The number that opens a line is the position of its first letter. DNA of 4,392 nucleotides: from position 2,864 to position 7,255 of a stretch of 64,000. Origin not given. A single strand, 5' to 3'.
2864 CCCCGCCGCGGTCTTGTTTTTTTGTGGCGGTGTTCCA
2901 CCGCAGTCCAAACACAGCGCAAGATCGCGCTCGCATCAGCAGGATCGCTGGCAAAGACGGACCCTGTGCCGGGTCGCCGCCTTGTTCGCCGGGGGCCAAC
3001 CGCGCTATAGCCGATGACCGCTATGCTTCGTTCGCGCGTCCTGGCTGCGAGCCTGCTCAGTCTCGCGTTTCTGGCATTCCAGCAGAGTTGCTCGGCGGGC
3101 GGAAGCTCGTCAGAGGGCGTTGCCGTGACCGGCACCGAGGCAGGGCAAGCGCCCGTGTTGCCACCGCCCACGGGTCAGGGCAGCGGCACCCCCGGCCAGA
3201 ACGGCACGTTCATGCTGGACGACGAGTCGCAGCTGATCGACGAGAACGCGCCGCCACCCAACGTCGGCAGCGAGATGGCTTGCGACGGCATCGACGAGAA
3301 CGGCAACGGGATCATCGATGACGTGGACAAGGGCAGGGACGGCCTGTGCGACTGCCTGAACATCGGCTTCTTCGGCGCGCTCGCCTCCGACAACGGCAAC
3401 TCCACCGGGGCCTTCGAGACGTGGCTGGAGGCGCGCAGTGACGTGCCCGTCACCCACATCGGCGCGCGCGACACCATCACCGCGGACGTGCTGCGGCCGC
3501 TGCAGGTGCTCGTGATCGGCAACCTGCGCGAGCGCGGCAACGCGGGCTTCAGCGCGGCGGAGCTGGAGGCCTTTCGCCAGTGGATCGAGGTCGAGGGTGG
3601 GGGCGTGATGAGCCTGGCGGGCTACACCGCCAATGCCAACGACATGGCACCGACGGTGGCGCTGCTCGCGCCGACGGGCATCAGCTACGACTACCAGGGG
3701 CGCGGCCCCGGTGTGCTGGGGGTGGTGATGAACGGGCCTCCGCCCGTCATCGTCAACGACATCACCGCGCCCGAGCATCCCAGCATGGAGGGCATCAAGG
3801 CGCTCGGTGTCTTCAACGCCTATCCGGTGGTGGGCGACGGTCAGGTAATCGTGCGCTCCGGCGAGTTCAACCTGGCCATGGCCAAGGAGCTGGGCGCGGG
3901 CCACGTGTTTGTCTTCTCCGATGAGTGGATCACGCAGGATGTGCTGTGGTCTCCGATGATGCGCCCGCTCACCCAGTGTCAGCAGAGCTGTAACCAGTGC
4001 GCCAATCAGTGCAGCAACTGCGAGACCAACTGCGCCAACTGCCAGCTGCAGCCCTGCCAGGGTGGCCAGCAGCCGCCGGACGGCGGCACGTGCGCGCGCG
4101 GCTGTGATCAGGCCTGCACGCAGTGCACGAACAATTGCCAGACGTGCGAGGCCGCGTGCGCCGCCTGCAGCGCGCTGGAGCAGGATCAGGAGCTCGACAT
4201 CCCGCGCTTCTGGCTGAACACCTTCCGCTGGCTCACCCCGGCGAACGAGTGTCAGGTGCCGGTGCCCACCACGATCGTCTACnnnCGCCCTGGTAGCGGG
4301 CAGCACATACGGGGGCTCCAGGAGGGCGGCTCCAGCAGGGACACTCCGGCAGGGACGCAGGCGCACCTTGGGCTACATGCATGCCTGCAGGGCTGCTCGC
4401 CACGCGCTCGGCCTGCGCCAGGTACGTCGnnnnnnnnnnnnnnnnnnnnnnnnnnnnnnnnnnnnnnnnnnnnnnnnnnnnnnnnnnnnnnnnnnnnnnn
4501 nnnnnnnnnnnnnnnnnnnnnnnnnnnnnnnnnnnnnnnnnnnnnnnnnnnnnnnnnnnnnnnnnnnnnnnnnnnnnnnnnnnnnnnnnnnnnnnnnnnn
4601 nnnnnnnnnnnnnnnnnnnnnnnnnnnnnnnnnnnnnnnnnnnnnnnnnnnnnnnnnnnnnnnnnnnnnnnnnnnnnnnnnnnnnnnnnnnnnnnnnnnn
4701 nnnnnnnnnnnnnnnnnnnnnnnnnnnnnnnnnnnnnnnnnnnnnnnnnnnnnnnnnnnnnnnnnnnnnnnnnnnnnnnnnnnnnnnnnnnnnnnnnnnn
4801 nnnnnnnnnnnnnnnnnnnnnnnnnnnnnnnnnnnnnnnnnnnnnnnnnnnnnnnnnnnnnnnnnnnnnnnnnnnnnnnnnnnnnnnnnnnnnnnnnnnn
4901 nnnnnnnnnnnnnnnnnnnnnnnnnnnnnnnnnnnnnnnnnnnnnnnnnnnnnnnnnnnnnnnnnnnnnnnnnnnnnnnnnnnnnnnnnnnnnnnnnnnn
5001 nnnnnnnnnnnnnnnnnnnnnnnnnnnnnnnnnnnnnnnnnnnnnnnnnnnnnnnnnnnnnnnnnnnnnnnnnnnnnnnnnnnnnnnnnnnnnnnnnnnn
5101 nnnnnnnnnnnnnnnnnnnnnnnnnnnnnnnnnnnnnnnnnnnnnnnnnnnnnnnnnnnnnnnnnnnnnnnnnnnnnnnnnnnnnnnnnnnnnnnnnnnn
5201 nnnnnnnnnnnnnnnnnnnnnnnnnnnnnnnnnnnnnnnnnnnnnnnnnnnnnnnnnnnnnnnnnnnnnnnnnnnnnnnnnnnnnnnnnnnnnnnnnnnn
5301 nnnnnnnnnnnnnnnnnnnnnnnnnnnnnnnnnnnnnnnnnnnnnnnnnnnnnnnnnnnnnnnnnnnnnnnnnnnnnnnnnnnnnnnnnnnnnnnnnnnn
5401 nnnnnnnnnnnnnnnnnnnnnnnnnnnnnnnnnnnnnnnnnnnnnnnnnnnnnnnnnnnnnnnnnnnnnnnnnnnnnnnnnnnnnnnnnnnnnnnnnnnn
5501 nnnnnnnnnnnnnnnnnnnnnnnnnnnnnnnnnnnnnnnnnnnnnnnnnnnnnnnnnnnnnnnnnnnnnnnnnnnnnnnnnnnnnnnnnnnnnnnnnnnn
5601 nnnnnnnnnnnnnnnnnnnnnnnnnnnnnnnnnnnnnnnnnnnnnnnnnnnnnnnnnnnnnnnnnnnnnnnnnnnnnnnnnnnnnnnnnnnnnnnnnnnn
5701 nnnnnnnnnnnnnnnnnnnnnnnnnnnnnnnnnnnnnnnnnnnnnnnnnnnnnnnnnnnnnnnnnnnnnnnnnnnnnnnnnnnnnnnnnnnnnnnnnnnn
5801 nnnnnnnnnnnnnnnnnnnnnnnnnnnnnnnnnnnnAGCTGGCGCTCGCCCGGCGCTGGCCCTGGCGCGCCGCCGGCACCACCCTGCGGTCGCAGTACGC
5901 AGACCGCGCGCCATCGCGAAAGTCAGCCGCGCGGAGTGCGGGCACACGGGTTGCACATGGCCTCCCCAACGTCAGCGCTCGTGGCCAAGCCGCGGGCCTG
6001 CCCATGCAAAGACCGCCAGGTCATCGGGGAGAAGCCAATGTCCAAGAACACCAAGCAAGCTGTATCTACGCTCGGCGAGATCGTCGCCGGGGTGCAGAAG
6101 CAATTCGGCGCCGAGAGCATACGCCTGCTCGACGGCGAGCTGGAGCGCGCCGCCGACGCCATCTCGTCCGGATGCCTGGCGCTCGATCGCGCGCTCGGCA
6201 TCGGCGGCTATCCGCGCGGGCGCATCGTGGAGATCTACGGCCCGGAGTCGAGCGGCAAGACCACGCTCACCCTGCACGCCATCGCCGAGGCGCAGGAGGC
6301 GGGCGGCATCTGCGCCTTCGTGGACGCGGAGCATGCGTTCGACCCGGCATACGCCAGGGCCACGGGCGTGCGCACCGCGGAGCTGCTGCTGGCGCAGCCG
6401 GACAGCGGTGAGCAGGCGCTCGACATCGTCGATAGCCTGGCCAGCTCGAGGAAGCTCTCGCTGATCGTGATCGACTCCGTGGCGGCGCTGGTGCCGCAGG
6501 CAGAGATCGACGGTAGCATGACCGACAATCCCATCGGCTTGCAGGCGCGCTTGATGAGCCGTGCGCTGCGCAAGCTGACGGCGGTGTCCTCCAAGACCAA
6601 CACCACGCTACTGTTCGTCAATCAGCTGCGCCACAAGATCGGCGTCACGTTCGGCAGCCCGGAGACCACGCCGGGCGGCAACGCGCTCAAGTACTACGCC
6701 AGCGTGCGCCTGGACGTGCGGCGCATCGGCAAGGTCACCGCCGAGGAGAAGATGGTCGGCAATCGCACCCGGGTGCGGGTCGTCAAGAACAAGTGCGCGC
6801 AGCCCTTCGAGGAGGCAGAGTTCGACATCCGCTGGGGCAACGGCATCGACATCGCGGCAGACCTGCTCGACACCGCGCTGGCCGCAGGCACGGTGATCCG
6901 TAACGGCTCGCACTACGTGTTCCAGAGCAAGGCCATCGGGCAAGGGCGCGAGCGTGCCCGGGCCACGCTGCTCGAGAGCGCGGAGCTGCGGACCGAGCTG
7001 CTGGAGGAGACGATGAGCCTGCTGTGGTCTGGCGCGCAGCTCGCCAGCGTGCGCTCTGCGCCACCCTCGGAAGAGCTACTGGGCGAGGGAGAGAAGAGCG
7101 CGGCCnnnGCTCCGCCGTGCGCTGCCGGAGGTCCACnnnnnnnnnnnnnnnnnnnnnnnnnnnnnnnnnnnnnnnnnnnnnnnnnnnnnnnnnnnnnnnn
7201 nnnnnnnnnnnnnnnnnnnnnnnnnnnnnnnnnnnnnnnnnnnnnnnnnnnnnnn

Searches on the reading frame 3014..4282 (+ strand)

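Call 13: search_protein_families(library=pfam, proteins=[window:3014-4282:+], max_evalue=0.1)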
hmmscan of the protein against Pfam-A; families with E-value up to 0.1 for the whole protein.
window:3014-4282:+ (423 aa): 1 family
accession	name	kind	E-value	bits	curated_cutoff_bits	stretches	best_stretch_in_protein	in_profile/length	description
PF23355.1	IFT52_GIFT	-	0.034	13.7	27.2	1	150-203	33-81/246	IFT52 GIFT domain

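Call 14: search_protein_families(library=ncbifam, proteins=[window:3014-4282:+], max_evalue=0.1)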
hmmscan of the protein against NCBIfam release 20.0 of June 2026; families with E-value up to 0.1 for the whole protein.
window:3014-4282:+ (423 aa): 1 family
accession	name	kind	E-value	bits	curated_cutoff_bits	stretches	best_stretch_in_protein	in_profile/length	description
NF058595.1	invert_tail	domain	0.002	18.5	37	1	6-46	52-91/113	lipo-invert putative C-terminal anchoring domain-containing protein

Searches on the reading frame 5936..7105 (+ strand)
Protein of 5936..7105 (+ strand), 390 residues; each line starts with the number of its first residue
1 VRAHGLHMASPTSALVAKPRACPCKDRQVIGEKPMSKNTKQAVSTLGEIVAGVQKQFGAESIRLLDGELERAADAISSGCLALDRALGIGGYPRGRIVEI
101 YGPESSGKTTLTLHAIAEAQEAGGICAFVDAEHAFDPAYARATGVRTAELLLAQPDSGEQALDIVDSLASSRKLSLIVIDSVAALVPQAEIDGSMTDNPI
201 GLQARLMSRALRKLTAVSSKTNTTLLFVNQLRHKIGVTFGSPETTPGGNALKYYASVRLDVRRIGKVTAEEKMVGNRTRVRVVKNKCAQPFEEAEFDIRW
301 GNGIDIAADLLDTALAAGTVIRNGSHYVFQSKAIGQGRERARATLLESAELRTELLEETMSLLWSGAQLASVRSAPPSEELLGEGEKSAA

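Call 13: search_protein_families(library=pfam, proteins=[window:5936-7105:+], max_evalue=0.1)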
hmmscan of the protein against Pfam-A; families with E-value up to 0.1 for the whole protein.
window:5936-7105:+ (390 aa): 9 families
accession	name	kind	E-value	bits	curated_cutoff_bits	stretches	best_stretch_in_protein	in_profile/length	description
PF00154.27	RecA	-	2.3e-118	394.8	27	1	48-305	5-262/262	recA bacterial DNA recombination protein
PF21096.2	RecA_C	-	3.3e-10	40.4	27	1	309-358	2-51/57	RecA C-terminal domain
PF08423.17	Rad51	-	1.5e-08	34.6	22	1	76-263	8-211/244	Rad51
PF06745.19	ATPase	-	3.8e-07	30.2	26.6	1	78-133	3-58/231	KaiC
PF13481.12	AAA_25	-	1.3e-05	25.4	27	1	91-233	29-192/195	AAA domain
PF13191.12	AAA_16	-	3.3e-05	24.9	32.6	1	92-228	21-138/167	AAA ATPase domain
PF01637.24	ATPase_2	-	6.8e-05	23.2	33.2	1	96-143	21-68/225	ATPase domain predominantly from Archaea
PF13479.12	AAA_24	-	0.0016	18.8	27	1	98-188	5-79/195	AAA domain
PF13401.12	AAA_22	-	0.002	18.9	27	1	96-191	6-97/130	AAA domain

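Call 14: search_protein_families(library=ncbifam, proteins=[window:5936-7105:+], max_evalue=0.1)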
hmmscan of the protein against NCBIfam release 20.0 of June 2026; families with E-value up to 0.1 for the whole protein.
window:5936-7105:+ (390 aa): 14 families
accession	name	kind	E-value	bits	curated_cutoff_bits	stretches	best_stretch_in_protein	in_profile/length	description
TIGR02012.1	tigrfam_recA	equivalog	1.3e-132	442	325.3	1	48-357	8-317/321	recombinase RecA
NF007072.0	PRK09519.1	equivalog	1.1e-104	351.4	1024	2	45-287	10-252/790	intein-containing recombinase RecA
TIGR02237.1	recomb_radB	equivalog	8.4e-15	55.2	172.4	1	88-265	5-180/210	DNA repair and recombination protein RadB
NF006861.0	PRK09361.1-1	equivalog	1.9e-12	47.2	278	1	74-268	3-203/235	DNA repair and recombination protein RadB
NF003301.0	PRK04301.1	equivalog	7.4e-12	45.1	259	1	73-263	80-283/316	DNA repair and recombination protein RadA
NF033429.2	ImuA_translesion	equivalog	1.8e-11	44.3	150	1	72-175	12-116/181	translesion DNA synthesis-associated protein ImuA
TIGR02236.1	recomb_radA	equivalog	2.1e-09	37.2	361.15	1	73-263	75-279/311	DNA repair and recombination protein RadA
TIGR02238.1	recomb_DMC1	equivalog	6.3e-09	35.4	447.7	1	75-266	77-283/314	meiotic recombinase Dmc1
TIGR02239.1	recomb_RAD51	equivalog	1e-07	31.4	478.05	1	75-266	77-283/316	DNA repair protein RAD51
TIGR03881.1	KaiC_arch_4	hypoth_equivalog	7.4e-06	25.8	247.8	1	76-172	3-80/231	KaiC domain-containing protein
NF006799.0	PRK09302.1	equivalog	2.6e-05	23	408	1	72-188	251-378/515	circadian clock protein KaiC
TIGR00416.1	sms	equivalog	3.5e-05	22.7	403.05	1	23-191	26-187/454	DNA repair protein RadA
NF058630.1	repair_Rv3395c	exception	0.0012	18.6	65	1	90-188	5-93/153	DnaE2-dependent mutagenesis accessory factor ImuA'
NF004723.0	PRK06067.1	subfamily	0.047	13.2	194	0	69-116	9-55/243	flagellar accessory protein FlaH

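Call 58: find_related_loci(query=window:5936-7105:+, collection=genome_contigs, flank=100)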
Query window:5936-7105:+ (390 aa) in genome_contigs; peptide patterns used: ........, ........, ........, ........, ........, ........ (x = any residue, [..] = any of these).
418 stretches matched a pattern; 269 encode a relative of the query (tblastn E <= 1e-3); the best 80 are kept; 80 distinct loci.
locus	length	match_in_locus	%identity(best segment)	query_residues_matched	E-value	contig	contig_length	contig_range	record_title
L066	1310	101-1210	75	19-387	0e+0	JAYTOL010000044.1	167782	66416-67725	MAG: Deltaproteobacteria bacterium isolate GFS_4088 GFS_4088_43, whole genome shotgun sequence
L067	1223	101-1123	80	31-371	0e+0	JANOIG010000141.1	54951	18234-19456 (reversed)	MAG: Deltaproteobacteria bacterium isolate SOY_63_metabat_278 SOY_63_k141_3495443, whole genome shotgun sequence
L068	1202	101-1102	76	34-366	2e-180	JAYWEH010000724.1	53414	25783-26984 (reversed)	MAG: Deltaproteobacteria bacterium isolate GL97_UP_metabat_16 GL97_UP_metabat_16_723, whole genome shotgun sequence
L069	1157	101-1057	75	46-364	1e-164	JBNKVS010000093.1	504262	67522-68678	MAG: Polyangiaceae bacterium isolate A1A2.bin.13.orig k141_328676, whole genome shotgun sequence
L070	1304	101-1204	80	28-390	0e+0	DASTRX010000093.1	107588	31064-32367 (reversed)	MAG TPA_asm: Polyangiaceae bacterium isolate SMAG_U2265 k141_748938, whole genome shotgun sequence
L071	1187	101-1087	60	7-342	2e-126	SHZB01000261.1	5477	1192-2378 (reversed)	MAG: Myxococcales bacterium isolate Baikal-deep-G134 BACOMB-C67940, whole genome shotgun sequence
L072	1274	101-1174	56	11-371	2e-124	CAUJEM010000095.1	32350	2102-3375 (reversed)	MAG: Myxococcota bacterium isolate KLAP139 genome assembly, contig: KLAP139_573351, whole genome shotgun sequence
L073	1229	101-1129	54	34-379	3e-120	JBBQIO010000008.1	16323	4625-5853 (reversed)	MAG: Polyangia bacterium isolate Co_metawrap_805 Cmw_805_k141_5999023_length_16323_cov_7.0000, whole genome shotgun sequ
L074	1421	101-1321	49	1-380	5e-119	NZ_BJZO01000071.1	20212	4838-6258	Pararhodospirillum oryzae strain NBRC 107573 sequence071, whole genome shotgun sequence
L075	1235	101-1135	52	37-382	2e-118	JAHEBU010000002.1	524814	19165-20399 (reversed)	MAG: Marivivens sp. isolate Ww150 NODE_2_length_524814_cov_8.884613, whole genome shotgun sequence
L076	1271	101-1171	52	2-363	8e-118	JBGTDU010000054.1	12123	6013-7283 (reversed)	MAG: Rubricoccaceae bacterium isolate JTS-RE150 k141_3759995, whole genome shotgun sequence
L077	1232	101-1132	53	19-357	1e-117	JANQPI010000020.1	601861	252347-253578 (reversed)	MAG: Candidatus Zixiibacteriota bacterium isolate IP29b_bin.158 k99_2283173, whole genome shotgun sequence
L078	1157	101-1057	56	45-363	9e-118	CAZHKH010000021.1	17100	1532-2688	MAG TPA_asm: uncultured bacterium isolate SRP092796_co3_650 genome assembly, contig: NODE_6087_length_17100_cov_5.250220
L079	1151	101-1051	56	33-348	1e-117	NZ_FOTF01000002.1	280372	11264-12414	Loktanella salsilacus strain DSM 16199, whole genome shotgun sequence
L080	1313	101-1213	51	2-357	7e-117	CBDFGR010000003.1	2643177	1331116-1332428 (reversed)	MAG: Myxococcota bacterium isolate ad521999-ae95-4a27-8e19-38f7542cab83 genome assembly, contig: contig_3, whole genome 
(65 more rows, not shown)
